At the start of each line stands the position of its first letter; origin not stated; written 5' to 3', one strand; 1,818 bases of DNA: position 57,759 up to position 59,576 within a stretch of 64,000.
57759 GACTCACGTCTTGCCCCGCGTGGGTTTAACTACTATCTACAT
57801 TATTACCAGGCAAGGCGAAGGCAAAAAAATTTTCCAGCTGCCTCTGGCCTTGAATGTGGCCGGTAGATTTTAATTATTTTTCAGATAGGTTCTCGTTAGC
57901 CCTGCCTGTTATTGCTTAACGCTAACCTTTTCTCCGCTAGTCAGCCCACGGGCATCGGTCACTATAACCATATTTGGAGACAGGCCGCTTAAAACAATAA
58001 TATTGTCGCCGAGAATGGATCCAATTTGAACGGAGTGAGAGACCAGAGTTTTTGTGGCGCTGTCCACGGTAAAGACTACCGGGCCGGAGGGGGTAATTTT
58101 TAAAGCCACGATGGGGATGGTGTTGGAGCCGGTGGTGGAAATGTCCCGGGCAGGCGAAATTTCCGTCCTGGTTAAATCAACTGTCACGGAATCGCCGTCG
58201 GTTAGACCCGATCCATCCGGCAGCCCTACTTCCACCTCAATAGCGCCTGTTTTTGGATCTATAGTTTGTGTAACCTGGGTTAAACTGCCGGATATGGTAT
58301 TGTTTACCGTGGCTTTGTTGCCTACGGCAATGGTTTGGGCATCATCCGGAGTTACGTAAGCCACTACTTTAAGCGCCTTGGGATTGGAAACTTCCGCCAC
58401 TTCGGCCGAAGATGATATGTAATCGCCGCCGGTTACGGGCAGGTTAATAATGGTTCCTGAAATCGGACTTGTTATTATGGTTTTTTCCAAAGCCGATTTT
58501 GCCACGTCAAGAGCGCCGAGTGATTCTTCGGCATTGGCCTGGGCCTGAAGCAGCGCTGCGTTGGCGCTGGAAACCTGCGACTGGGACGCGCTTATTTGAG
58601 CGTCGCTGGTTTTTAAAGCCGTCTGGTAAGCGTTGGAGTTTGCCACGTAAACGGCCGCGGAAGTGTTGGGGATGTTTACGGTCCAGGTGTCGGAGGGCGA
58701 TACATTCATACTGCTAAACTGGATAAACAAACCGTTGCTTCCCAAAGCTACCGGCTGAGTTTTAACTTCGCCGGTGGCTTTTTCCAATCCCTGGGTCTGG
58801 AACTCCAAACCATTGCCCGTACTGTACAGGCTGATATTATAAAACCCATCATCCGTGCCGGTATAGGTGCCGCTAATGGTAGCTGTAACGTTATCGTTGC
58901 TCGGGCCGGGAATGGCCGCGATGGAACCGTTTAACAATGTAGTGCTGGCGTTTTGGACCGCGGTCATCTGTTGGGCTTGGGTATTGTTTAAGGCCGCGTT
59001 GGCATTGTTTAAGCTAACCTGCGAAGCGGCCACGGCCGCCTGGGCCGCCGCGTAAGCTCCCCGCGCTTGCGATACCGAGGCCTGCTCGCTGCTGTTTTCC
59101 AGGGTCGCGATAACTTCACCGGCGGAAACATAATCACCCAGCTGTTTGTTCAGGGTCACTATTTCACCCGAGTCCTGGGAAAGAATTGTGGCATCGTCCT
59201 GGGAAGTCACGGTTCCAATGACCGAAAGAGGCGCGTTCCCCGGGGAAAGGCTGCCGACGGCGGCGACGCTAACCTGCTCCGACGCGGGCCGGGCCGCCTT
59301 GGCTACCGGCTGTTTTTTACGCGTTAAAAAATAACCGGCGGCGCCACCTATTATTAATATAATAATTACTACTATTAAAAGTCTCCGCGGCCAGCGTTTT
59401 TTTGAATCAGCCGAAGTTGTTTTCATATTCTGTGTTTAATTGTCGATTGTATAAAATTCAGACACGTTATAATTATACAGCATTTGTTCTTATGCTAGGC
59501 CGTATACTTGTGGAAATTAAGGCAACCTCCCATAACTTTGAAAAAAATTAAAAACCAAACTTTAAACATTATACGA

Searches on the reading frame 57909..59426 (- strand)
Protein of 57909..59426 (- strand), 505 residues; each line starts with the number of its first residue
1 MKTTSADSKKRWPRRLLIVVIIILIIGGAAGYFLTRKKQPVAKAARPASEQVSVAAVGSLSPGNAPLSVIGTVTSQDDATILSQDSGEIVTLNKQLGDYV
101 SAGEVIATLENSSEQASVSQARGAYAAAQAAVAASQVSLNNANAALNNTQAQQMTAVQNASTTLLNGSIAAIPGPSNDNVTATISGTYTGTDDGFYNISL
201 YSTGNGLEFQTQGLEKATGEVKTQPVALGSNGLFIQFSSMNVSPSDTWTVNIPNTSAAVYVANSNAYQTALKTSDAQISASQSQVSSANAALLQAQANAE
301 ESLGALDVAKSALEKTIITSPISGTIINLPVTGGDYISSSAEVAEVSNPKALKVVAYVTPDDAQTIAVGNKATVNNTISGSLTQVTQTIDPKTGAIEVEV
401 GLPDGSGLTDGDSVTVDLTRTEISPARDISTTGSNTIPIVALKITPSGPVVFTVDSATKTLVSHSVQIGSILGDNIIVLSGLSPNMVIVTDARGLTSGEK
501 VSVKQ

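Call 41: search_protein_families(library=pfam, max_evalue=0.001, proteins=[window:57909-59426:-])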
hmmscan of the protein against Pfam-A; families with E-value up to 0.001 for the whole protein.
window:57909-59426:- (505 aa): 3 families
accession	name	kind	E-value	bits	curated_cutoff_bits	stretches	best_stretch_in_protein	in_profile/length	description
PF13437.12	HlyD_3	-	8.4e-18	65.5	22.2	1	318-405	2-96/106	HlyD family secretion protein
PF16576.10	HlyD_D23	-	6.6e-13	48.9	30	1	261-404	57-203/214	Barrel-sandwich domain of CusB or HlyD membrane-fusion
PF13533.13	Biotin_lipoyl_2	-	7.4e-06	26.1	29.8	0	85-110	7-32/32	Biotin-lipoyl like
